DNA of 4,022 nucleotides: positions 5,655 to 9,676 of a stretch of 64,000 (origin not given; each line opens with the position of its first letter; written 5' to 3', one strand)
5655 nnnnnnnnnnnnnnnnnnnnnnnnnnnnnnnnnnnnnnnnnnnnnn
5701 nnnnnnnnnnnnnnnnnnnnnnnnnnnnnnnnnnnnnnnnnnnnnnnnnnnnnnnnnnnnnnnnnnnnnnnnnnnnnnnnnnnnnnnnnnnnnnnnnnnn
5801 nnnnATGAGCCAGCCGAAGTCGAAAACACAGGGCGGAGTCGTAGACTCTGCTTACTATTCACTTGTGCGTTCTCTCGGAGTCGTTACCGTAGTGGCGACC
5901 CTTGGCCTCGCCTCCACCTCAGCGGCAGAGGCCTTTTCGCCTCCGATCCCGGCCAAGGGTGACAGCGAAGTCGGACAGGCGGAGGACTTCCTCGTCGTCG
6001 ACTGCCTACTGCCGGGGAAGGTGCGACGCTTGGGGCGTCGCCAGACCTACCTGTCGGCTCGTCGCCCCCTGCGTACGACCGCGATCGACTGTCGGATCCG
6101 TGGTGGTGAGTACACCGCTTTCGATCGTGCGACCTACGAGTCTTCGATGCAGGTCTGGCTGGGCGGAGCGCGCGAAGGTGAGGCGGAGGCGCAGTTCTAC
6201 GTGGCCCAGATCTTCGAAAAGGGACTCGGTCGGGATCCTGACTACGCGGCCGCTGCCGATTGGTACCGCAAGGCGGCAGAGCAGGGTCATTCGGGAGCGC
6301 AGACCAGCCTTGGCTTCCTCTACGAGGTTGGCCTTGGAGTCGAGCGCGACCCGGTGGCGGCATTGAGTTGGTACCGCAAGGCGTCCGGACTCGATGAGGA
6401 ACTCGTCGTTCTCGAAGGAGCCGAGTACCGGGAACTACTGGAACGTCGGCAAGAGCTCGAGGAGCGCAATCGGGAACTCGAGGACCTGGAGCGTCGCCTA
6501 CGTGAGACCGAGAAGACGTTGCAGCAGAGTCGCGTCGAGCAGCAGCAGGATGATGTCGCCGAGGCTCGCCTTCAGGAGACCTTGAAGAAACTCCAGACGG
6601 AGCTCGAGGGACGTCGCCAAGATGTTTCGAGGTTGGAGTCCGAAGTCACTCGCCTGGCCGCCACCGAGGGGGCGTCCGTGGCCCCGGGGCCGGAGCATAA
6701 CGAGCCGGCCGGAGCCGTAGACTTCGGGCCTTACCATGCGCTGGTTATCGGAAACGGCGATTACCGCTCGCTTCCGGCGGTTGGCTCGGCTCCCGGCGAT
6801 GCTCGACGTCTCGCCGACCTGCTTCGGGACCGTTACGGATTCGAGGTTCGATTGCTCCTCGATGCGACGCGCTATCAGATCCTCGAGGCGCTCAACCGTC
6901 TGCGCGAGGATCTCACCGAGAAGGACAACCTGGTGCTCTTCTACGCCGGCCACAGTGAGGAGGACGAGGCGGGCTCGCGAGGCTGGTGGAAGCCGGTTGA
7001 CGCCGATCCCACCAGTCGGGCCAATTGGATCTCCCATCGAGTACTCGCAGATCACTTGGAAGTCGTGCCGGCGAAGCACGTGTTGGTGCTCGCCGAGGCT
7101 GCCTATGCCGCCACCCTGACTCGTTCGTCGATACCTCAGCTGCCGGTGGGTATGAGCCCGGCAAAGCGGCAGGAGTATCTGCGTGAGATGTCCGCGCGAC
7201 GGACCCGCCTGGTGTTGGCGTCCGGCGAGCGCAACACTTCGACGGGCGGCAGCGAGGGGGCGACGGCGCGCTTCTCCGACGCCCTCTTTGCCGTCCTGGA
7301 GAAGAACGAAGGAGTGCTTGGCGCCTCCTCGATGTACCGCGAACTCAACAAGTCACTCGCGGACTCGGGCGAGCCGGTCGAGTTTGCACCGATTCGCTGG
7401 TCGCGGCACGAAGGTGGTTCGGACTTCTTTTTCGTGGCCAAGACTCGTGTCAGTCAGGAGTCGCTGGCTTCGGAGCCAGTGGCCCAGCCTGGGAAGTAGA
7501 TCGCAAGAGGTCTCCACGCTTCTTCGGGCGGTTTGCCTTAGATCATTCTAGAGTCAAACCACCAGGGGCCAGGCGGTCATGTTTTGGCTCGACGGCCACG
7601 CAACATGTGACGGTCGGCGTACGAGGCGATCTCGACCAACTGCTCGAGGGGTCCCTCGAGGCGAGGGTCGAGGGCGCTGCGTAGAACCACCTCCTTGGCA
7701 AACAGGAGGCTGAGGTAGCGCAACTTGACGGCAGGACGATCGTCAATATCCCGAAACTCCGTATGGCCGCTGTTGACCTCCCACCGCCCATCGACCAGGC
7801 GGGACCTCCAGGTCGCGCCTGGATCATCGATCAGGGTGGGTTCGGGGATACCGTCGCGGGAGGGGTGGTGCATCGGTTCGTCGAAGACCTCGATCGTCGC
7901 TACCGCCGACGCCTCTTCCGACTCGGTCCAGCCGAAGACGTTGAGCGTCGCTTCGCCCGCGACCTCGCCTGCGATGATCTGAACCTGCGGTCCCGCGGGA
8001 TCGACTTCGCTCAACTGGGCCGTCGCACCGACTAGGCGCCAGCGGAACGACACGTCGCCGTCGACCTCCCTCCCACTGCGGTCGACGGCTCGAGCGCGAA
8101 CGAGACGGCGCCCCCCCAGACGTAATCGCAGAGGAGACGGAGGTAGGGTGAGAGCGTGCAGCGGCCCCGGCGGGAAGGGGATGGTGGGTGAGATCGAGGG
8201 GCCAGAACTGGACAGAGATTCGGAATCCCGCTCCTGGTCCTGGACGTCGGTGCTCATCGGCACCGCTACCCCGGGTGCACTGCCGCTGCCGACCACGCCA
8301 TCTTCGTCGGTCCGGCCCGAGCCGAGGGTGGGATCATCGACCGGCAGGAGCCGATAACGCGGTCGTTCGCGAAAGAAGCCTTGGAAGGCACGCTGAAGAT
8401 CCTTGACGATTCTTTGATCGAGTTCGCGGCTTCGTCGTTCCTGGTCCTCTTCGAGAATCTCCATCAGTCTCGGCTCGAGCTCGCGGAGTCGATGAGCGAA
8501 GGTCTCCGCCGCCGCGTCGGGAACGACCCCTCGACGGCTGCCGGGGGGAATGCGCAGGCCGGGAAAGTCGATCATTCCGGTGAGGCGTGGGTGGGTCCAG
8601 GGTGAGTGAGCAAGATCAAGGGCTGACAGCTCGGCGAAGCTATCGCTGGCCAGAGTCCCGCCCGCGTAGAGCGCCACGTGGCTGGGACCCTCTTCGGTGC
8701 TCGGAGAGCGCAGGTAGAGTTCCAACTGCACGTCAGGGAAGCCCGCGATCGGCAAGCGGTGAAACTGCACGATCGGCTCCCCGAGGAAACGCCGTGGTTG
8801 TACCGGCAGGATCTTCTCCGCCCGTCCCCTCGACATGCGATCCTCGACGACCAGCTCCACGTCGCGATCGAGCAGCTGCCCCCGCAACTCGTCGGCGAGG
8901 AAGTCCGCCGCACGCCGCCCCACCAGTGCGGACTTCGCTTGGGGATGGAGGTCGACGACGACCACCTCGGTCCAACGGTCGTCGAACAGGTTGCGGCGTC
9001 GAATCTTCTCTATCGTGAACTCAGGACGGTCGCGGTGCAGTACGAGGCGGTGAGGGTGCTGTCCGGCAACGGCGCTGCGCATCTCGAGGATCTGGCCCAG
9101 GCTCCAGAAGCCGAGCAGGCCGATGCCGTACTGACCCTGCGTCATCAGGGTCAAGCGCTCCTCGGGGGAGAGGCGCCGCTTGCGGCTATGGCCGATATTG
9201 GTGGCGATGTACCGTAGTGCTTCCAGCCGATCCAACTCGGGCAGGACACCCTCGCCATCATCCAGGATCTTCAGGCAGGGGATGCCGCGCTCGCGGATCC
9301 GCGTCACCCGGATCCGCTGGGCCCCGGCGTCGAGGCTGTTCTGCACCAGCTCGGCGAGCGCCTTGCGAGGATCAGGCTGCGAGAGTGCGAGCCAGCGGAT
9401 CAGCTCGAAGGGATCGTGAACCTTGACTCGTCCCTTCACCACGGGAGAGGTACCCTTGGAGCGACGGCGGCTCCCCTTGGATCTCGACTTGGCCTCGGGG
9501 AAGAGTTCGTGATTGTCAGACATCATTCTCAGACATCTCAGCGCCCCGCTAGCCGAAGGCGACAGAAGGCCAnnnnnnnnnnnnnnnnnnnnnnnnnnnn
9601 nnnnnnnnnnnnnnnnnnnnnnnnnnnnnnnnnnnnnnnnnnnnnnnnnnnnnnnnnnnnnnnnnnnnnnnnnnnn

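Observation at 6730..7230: Second caspase-like domain keeps the catalytic His but has Ala at the catalytic Cys position (pseudo-orthocaspase paired with an active one)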

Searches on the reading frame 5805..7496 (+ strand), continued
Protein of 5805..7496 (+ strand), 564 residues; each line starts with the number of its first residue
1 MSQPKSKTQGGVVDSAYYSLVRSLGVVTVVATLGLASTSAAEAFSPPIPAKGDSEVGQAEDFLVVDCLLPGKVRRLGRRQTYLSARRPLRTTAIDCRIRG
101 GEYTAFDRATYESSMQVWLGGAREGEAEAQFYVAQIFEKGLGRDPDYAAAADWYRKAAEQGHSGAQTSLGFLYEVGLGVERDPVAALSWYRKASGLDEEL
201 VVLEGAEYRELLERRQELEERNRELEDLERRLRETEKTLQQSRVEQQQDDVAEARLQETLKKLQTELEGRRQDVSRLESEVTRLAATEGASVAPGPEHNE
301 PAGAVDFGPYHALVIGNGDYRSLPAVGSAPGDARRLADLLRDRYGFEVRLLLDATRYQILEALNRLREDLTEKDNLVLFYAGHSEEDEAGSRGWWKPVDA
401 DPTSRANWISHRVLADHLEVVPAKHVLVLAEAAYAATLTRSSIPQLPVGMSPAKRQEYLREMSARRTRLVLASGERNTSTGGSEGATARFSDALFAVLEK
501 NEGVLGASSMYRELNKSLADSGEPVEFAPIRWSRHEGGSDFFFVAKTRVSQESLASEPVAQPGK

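Call 47: fold_search(model_id=the predicted structure, library=pdb)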
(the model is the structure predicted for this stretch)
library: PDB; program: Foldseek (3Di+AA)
matches with E <= 10: 786; with E <= 0.001: 279
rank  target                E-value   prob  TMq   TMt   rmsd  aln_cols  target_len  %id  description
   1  8v4x_D                1.9e-11  1.00  0.28  0.42  11.3       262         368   20  Structure of MALT1 in complex with an allosteric inhibitor (released 2024-05-01)
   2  7pav_B                2.5e-11  1.00  0.27  0.40  11.6       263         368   20  MALT1 in complex with compound 1 (released 2021-11-17)
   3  4i1p_C                4.3e-11  1.00  0.26  0.37  12.2       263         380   20  Human MALT1 (caspase-IG3) in complex with activity based-probe (released 2014-07-09)
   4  8v4x_C                4.5e-11  1.00  0.27  0.41  10.0       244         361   20  Structure of MALT1 in complex with an allosteric inhibitor (released 2024-05-01)
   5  7paw_B                7.5e-11  1.00  0.27  0.40  12.0       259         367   19  MALT1 in complex with compound 1 (released 2021-11-17)
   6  8v4x_B                9.5e-11  1.00  0.27  0.42  10.8       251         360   20  Structure of MALT1 in complex with an allosteric inhibitor (released 2024-05-01)
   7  3uo8_B                1.5e-10  1.00  0.28  0.42   9.9       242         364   20  Crystal structure of the MALT1 paracaspase (P1 form) (released 2011-12-21)
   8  3uo8_C                1.5e-10  1.00  0.28  0.42  10.7       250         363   19  Crystal structure of the MALT1 paracaspase (P1 form) (released 2011-12-21)
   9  3v4o_A                1.8e-10  1.00  0.28  0.63  11.1       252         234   20  Human MALT1 (caspase domain) in complex with an irreversible peptidic inhibitor (released 2012-03-14)
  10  7a41_B                2.7e-10  1.00  0.30  0.44   9.0       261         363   18  MALT1 in complex with a NVS-MALT1 chemical probe (released 2020-12-02)
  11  8v4x_A                3.2e-10  1.00  0.29  0.43  11.8       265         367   20  Structure of MALT1 in complex with an allosteric inhibitor (released 2024-05-01)
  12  8v4x_E                5.6e-10  1.00  0.29  0.43  11.4       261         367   20  Structure of MALT1 in complex with an allosteric inhibitor (released 2024-05-01)
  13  4i1p_A                5.9e-10  1.00  0.27  0.38  11.5       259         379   19  Human MALT1 (caspase-IG3) in complex with activity based-probe (released 2014-07-09)
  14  6f7i_B                6.6e-10  1.00  0.29  0.44   5.6       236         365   19  human MALT1(329-728) IN COMPLEX WITH MLT-747 (released 2019-01-02)
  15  7pav_A                7.4e-10  1.00  0.28  0.42  10.9       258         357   18  MALT1 in complex with compound 1 (released 2021-11-17)
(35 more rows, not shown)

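Call 57: find_encoding_contigs(protein=P0115, flank=7000, max_places=1)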
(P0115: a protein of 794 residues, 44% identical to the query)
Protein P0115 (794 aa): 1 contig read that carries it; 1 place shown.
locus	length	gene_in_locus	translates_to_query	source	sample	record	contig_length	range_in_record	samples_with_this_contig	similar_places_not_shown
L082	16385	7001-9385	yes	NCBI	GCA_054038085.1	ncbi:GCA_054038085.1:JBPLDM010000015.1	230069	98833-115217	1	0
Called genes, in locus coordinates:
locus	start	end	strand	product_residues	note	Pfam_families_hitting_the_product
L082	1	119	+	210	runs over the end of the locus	PF00072:Response_reg, PF00196:GerE, PF08281:Sigma70_r4_2 (faint)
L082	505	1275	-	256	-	PF16697:Yop-YscD_cpl (weak), PF00498:FHA, PF16697:Yop-YscD_cpl (weak)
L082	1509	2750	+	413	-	PF00069:Pkinase, PF07714:PK_Tyr_Ser-Thr, PF01636:APH (faint), PF08308:PEGA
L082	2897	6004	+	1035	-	PF13505:OMP_b-brl (faint), PF03797:Autotransporter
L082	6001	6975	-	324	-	PF00561:Abhydrolase_1 (faint)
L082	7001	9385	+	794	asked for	PF08238:Sel1, PF00656:Peptidase_C14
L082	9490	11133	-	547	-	PF13489:Methyltransf_23, PF02390:Methyltransf_4 (weak), PF08241:Methyltransf_11, PF08242:Methyltransf_12, PF13649:Methyltransf_25, PF13847:Methyltransf_31, PF10119:MethyTransf_Reg, PF21782:WHD_PKMT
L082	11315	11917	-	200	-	-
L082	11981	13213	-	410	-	PF09937:DUF2169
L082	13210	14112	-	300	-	-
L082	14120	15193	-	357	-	PF09937:DUF2169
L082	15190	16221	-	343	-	PF00069:Pkinase, PF07714:PK_Tyr_Ser-Thr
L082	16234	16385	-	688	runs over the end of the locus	PF05954:Phage_GPD, PF04717:Phage_base_V, PF22178:Gp5_trimer_C, PF10106:DUF2345 (faint)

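Call 58: find_encoding_contigs(protein=P0113, flank=7000, max_places=1)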
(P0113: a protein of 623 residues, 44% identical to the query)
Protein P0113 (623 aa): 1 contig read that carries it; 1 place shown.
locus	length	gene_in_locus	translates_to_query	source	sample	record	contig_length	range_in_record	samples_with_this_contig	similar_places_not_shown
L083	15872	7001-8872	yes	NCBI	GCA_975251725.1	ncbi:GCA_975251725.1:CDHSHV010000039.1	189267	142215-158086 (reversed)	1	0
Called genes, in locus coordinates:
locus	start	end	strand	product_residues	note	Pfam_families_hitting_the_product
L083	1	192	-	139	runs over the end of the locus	PF01850:PIN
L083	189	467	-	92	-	PF01402:RHH_1 (weak)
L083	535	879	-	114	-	PF12770:CHAT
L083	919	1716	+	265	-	PF00691:OmpA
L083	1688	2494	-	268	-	PF23598:LRR_14 (weak), PF13855:LRR_8 (faint)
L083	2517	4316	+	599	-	PF00069:Pkinase, PF07714:PK_Tyr_Ser-Thr, PF03781:FGE-sulfatase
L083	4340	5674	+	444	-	PF14522:Cytochrome_C7 (faint), PF13435:Cytochrome_C554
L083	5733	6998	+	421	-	PF03797:Autotransporter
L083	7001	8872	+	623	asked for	PF08238:Sel1, PF00656:Peptidase_C14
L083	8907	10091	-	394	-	PF01734:Patatin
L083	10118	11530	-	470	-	PF16697:Yop-YscD_cpl, PF00498:FHA, PF16697:Yop-YscD_cpl, PF00498:FHA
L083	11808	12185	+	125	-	-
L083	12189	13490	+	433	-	PF13768:VWA_3 (weak), PF16697:Yop-YscD_cpl, PF00498:FHA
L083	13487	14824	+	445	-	PF00069:Pkinase, PF07714:PK_Tyr_Ser-Thr, PF17667:Pkinase_fungal, PF07589:PEP_exosort_dom (weak)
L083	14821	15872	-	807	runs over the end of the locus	PF14559:TPR_19 (weak), PF09976:TPR_21 (weak), PF14559:TPR_19, PF13432:TPR_16 (weak), PF14559:TPR_19 (weak), PF13432:TPR_16 (weak), PF13371:TPR_9 (weak), PF13432:TPR_16 (weak), +17 more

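Call 59: find_encoding_contigs(protein=P0111, flank=7000, max_places=1)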
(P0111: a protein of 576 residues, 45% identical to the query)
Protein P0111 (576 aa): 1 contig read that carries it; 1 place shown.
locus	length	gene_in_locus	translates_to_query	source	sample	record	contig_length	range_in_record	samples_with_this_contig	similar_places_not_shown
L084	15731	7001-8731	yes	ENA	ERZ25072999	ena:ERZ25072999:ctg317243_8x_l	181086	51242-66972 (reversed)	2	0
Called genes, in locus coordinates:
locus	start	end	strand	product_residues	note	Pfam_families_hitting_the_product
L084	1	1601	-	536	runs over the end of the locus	PF01642:MM_CoA_mutase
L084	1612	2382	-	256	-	PF00378:ECH_1, PF16113:ECH_2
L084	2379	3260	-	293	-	PF08100:Dimerisation (weak), PF09339:HTH_IclR, PF01614:IclR_C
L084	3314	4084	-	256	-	PF01261:AP_endonuc_2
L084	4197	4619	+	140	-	PF12680:SnoaL_2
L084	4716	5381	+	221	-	PF02627:CMD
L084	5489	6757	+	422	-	PF03797:Autotransporter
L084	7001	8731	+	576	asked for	PF08238:Sel1, PF00656:Peptidase_C14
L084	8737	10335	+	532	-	PF20154:LNT_N (weak)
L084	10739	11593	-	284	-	-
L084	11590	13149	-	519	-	PF05226:CHASE2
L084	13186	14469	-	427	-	PF14326:DUF4384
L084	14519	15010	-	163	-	-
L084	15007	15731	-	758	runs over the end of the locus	PF00656:Peptidase_C14, PF14326:DUF4384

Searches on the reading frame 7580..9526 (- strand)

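Call 3: search_protein_families(library=pfam, proteins=[window:7580-9526:-], max_evalue=0.01)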
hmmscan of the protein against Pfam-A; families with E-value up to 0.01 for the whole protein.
window:7580-9526:- (649 aa): 1 family
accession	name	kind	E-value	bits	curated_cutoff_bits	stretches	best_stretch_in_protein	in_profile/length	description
PF13589.12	HATPase_c_3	-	1.3e-09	38.6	25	1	54-154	4-95/137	Histidine kinase-, DNA gyrase B-, and HSP90-like ATPase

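Call 43: search_protein_families(library=ncbifam, proteins=[window:7580-9526:-], max_evalue=0.001)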
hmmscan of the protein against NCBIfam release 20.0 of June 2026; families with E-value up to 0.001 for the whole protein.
window:7580-9526:- (649 aa): 7 families
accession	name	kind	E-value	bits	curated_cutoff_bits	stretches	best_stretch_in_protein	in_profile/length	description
TIGR00585.2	mutl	equivalog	6.3e-08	32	180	1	53-97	21-64/555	DNA mismatch repair endonuclease MutL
NF050001.1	restrict_BbrUII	equivalog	1.3e-06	27.3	550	1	57-174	25-137/659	BbrUII/HgiDII family restriction enzyme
NF000949.0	PRK00095.1-2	equivalog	6.2e-06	25.5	750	1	53-98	27-71/634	DNA mismatch repair endonuclease MutL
NF000953.0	PRK00095.2-4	equivalog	4.4e-05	22.6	693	1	53-97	23-66/611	DNA mismatch repair endonuclease MutL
NF000950.0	PRK00095.1-3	equivalog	0.00012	20.6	756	1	56-108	27-77/641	DNA mismatch repair endonuclease MutL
NF000951.0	PRK00095.2-1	equivalog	0.00044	19.1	391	1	57-110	29-75/559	DNA mismatch repair endonuclease MutL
NF000948.0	PRK00095.1-1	equivalog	0.0008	18.4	701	0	57-95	27-64/625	DNA mismatch repair endonuclease MutL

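Call 44: search_protein_families(library=padloc, proteins=[window:7580-9526:-], max_evalue=0.001)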
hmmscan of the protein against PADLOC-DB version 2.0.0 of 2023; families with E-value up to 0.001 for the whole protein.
window:7580-9526:- (649 aa): 0 families
